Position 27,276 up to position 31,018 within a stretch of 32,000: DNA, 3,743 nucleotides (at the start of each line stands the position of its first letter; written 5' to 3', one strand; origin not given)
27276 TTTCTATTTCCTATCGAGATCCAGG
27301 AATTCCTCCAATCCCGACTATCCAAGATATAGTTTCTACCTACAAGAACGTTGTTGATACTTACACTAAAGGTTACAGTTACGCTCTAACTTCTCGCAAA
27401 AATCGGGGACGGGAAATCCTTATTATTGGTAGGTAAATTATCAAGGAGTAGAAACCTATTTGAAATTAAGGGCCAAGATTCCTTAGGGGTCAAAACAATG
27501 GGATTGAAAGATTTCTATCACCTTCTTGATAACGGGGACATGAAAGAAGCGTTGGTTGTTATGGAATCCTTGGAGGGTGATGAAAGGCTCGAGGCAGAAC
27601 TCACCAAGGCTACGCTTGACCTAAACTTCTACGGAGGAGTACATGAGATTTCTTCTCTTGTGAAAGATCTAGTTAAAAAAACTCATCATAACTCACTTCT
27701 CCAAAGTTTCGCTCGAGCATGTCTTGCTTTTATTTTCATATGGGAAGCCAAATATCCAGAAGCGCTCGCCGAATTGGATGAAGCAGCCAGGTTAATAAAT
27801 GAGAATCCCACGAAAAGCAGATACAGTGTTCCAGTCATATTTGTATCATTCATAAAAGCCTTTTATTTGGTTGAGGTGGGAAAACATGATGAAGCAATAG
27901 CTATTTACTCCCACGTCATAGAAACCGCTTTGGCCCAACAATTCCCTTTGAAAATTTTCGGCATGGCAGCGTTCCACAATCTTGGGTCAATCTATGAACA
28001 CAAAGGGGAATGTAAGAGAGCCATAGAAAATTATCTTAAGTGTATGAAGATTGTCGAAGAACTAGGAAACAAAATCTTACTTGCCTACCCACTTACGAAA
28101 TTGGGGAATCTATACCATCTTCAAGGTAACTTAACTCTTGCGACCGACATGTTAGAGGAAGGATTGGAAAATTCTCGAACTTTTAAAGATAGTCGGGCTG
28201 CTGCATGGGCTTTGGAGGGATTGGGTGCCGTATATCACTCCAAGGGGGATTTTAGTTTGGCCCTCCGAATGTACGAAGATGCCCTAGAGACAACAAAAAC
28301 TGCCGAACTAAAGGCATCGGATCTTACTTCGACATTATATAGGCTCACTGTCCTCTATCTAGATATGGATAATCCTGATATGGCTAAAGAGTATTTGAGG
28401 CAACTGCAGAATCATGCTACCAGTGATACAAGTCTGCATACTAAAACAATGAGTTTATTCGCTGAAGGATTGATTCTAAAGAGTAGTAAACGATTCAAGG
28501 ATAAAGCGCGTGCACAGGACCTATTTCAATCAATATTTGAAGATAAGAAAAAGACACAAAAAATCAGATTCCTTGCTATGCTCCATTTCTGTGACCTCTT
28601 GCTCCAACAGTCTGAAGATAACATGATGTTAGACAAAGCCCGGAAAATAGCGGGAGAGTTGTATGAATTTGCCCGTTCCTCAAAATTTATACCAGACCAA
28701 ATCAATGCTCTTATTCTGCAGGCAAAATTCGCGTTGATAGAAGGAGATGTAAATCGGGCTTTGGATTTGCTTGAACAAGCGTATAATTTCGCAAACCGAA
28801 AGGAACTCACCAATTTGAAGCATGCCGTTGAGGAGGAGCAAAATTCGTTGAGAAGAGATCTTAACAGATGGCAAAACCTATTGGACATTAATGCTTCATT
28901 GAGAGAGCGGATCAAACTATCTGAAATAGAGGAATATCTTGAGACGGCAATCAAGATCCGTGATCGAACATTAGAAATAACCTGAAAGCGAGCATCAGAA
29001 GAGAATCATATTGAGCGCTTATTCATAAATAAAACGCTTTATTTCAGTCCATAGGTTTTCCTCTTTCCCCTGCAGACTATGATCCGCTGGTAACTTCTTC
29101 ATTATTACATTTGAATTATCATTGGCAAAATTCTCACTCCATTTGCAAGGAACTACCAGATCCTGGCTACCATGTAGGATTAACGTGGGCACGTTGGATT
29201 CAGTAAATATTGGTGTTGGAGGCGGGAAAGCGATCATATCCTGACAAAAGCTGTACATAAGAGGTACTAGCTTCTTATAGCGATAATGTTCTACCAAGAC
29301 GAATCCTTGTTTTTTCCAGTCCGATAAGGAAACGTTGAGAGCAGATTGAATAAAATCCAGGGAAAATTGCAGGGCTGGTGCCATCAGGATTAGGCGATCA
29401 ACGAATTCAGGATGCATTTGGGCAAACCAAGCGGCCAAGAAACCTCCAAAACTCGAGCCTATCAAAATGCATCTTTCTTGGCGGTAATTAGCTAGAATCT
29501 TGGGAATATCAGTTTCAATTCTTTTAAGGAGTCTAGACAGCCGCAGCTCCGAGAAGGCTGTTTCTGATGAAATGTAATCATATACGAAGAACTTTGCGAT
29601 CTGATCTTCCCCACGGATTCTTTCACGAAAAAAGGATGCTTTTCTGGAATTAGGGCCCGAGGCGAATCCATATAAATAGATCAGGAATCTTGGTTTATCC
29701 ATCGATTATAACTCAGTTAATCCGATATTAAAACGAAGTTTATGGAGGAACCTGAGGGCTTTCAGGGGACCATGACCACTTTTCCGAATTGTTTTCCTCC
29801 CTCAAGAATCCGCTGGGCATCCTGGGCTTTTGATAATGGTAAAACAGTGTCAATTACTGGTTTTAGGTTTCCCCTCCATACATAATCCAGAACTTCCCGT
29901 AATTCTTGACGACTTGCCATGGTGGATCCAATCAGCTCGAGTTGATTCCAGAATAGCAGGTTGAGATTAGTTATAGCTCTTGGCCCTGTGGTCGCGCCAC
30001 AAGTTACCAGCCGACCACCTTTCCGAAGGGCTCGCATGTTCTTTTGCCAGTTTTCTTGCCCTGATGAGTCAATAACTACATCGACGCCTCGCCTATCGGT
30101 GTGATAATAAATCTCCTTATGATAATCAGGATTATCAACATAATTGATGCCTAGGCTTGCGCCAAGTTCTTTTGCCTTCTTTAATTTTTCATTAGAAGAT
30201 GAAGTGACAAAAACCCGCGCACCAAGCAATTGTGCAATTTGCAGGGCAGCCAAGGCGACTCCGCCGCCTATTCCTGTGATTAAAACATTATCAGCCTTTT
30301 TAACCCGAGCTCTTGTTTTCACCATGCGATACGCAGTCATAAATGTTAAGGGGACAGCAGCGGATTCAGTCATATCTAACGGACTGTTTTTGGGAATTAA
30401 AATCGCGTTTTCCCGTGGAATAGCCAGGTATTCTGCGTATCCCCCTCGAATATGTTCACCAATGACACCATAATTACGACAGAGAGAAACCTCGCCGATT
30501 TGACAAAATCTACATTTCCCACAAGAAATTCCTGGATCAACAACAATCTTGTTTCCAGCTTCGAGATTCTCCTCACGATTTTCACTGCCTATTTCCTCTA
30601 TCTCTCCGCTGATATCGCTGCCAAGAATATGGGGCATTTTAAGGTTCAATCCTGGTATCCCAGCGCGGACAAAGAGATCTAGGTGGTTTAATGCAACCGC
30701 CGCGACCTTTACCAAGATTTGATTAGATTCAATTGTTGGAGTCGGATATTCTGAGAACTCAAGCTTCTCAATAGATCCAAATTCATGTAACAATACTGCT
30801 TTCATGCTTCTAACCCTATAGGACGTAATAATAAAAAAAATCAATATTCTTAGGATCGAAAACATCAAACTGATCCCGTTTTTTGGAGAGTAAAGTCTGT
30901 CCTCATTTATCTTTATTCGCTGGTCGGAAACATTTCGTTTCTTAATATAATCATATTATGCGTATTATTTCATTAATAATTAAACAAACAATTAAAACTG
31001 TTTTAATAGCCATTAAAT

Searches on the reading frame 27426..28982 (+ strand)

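Call 7: search_protein_families(library=pfam, proteins=[window:27426-28982:+], max_evalue=0.1)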
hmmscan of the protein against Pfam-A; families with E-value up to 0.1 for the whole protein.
window:27426-28982:+ (519 aa): 22 families
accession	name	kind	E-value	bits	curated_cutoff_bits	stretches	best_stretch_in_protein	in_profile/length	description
PF13424.12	TPR_12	-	1.9e-32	111.7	30.1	4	223-289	6-74/77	Tetratricopeptide repeat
PF17874.7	TPR_MalT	-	7.9e-17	62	45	1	226-326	46-147/336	MalT-like TPR region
PF13176.12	TPR_7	-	5.2e-16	57.8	27.9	2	262-294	1-33/36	Tetratricopeptide repeat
PF13181.12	TPR_8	-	1.1e-12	47.5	25.7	1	182-209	3-30/34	Tetratricopeptide repeat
PF00515.34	TPR_1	-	6.9e-11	41.9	27.8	1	260-288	1-29/34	Tetratricopeptide repeat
PF13374.12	TPR_10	-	9.9e-11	41.7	27.5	1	260-292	2-34/42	Tetratricopeptide repeat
PF07719.23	TPR_2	-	1e-10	41.3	27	0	261-288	2-29/34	Tetratricopeptide repeat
PF10602.15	RPN7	-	2.9e-09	37.3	29.6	1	240-361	16-133/174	26S proteasome subunit RPN7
PF13428.12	TPR_14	-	1.9e-07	31.5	23.5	0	261-290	2-31/44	Tetratricopeptide repeat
PF13174.12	TPR_6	-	6.9e-07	30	26.3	0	304-329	3-28/33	Tetratricopeptide repeat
PF24885.1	TPR_NPHP3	-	0.00036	20.5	100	0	226-325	105-207/239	Nephrocystin-3 TPR domain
PF13414.12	TPR_11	-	0.00055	20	26.8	0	267-288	1-22/42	TPR repeat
PF07721.20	TPR_4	-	0.00058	20.7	27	0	224-245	5-26/26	Tetratricopeptide repeat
PF21325.3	SHPRH_helical-1st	-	0.00073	20.2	27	0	180-240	24-83/95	E3 ubiquitin-protein ligase SHPRH, first helical domain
PF14559.12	TPR_19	-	0.0019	18.9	25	0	273-336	4-60/68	Tetratricopeptide repeat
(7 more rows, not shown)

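Call 8: search_protein_families(library=ncbifam, proteins=[window:27426-28982:+], max_evalue=0.1)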
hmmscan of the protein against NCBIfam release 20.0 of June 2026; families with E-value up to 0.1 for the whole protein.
window:27426-28982:+ (519 aa): 14 families
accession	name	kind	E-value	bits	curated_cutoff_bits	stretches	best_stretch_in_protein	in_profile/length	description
NF052312.1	T9SS_PorW_SprE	equivalog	6.1e-14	51.6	250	1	78-301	163-369/716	type IX secretion system periplasmic lipoprotein PorW/SprE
NF053520.1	HK_Porph_FimS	equivalog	6.6e-11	41.2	600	1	103-342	93-322/618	sensor histidine kinase FimS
NF041717.1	HaaA_phane_TPR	equivalog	2.8e-09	35.7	1125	1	153-326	694-857/882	cyclophane-containing RiPP biosynthesis TPR protein HaaT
NF053779.1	BT3442_fam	equivalog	7.4e-08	31.6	940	1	149-331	113-286/563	BT3442 family protein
NF003420.0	PRK04841.1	equivalog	5.5e-07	28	537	2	226-308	497-579/903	HTH-type transcriptional regulator MalT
NF002725.1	PRK02603.1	equivalog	1e-06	28.8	143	1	260-341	37-113/173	photosystem I assembly protein Ycf3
NF047507.1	TPR_BatC_Lepto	exception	1.4e-05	24.7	175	1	150-210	70-126/214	TPR repeat-containing protein BatC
TIGR02795.1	tol_pal_ybgF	equivalog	2.1e-05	25.1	90.1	0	255-329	34-104/119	tol-pal system protein YbgF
NF053617.1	SARPRegAfsRStmc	equivalog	2.1e-05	22.7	1430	1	223-375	739-890/986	SARP-family global regulator AfsR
NF040586.1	FxSxx_TPR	equivalog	7.7e-05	21.3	300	2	144-333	434-630/830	FxSxx-COOH system tetratricopeptide repeat protein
NF053720.1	NsdA_fam_reg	subfamily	0.00064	19.3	75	0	257-337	198-277/432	NsdA family TPR-like regulatory protein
TIGR02521.1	type_IV_pilW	equivalog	0.00099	18.7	154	0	224-293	35-98/234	type IV pilus biogenesis/stability protein PilW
NF033762.1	social_mot_Tgl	equivalog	0.0054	16.1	225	0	149-203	111-159/252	social motility TPR repeat lipoprotein Tgl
NF033161.1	lipo_LipL41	equivalog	0.012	14.6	400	0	260-294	301-336/358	lipoprotein LipL41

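Call 9: search_protein_families(library=padloc, proteins=[window:27426-28982:+], max_evalue=0.1)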
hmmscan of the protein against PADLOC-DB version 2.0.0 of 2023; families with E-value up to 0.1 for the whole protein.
window:27426-28982:+ (519 aa): 2 families
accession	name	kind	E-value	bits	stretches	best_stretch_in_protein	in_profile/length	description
PDLC01169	TPR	-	3.8e-15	54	1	223-353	112-221/252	TPR repeats containing protein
PDLC01171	TPR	-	0.00029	18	1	185-292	146-248/504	TPR repeats containing protein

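Call 10: search_protein_families(library=phrogs, proteins=[window:27426-28982:+], max_evalue=0.1)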
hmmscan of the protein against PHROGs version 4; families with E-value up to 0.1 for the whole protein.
window:27426-28982:+ (519 aa): 2 families
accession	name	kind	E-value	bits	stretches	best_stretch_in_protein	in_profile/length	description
phrog_5208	-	unknown function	2.7e-11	44.1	4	239-332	197-288/372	-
phrog_7590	-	unknown function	0.042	14.6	0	144-209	61-118/234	-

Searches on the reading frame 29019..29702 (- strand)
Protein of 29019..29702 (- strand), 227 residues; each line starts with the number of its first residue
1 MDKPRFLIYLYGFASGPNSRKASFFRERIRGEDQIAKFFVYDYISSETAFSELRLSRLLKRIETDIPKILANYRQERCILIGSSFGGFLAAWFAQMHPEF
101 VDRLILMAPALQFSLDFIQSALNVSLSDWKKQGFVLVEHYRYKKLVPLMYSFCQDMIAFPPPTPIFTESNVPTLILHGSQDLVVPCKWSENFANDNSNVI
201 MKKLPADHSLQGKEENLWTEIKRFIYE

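Call 7: search_protein_families(library=pfam, proteins=[window:29019-29702:-], max_evalue=0.1)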
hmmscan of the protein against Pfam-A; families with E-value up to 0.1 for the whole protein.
window:29019-29702:- (227 aa): 14 families
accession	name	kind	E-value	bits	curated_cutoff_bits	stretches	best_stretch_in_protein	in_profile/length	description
PF05728.18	UPF0227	-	4.5e-16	59.7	21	1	7-219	2-181/187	Uncharacterised protein family (UPF0227)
PF12146.15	Hydrolase_4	-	1.4e-12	47.9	27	2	64-119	64-120/239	Serine aminopeptidase, S33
PF00561.26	Abhydrolase_1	-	4.1e-12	46.7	25.8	1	64-120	57-114/245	alpha/beta hydrolase fold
PF00326.27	Peptidase_S9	-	5.1e-06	26.6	22.6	1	74-193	62-167/213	Prolyl oligopeptidase family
PF20434.5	BD-FAE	-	3.1e-05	24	26.8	1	74-194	87-213/215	BD-FAE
PF05577.18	Peptidase_S28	-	4.8e-05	22.8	25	1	73-120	110-157/434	Serine carboxypeptidase S28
PF07819.20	PGAP1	-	0.00029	21.1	24.3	1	36-107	46-125/233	PGAP1-like alpha/beta domain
PF11144.14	DUF2920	-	0.00054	19.7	24.7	1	68-118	178-228/400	Protein of unknown function (DUF2920)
PF00756.26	Esterase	-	0.0009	19.5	22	1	74-138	113-174/251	Putative esterase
PF03959.19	FSH1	-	0.0019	18.3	21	1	80-209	105-200/211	Serine hydrolase (FSH1)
PF12697.13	Abhydrolase_6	-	0.0037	18.4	26.3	1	63-123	55-106/217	Alpha/beta hydrolase family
PF03096.20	Ndr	-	0.0044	16.2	23.3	1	59-110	82-133/283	Ndr family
PF12695.13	Abhydrolase_5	-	0.086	13.1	27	0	69-109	49-89/164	Alpha/beta hydrolase family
PF07859.19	Abhydrolase_3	-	0.089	13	25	1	72-113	67-112/210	alpha/beta hydrolase fold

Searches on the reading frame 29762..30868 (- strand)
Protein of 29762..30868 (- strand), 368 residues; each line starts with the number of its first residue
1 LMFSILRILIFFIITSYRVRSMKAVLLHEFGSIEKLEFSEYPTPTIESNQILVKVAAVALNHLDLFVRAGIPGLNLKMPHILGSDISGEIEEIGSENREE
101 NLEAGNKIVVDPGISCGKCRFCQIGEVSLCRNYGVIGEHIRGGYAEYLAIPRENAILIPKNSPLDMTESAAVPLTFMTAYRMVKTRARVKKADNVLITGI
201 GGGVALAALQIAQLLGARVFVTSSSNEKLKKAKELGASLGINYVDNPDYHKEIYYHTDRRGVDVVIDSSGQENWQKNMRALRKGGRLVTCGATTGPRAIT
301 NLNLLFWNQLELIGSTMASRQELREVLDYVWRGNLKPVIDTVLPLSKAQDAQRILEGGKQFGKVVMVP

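Call 7: search_protein_families(library=pfam, proteins=[window:29762-30868:-], max_evalue=0.1)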
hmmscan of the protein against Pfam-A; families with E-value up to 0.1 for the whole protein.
window:29762-30868:- (368 aa): 5 families
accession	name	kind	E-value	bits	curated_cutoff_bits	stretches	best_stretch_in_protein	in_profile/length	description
PF00107.32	ADH_zinc_N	-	1e-29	103.5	31.8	1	203-330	1-127/129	Zinc-binding dehydrogenase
PF08240.17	ADH_N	-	5.3e-24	84.9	23.5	1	48-160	2-104/104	Alcohol dehydrogenase GroES-like domain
PF13602.12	ADH_zinc_N_2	-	7e-20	72.8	27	1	245-365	7-133/134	Zinc-binding dehydrogenase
PF01262.27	AlaDh_PNT_C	-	0.00091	19.2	23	1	192-250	28-87/214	Alanine dehydrogenase/PNT, C-terminal domain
PF08541.16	ACP_syn_III_C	-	0.0076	16.8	26.6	1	167-209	48-86/90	3-Oxoacyl-[acyl-carrier-protein (ACP)] synthase III C terminal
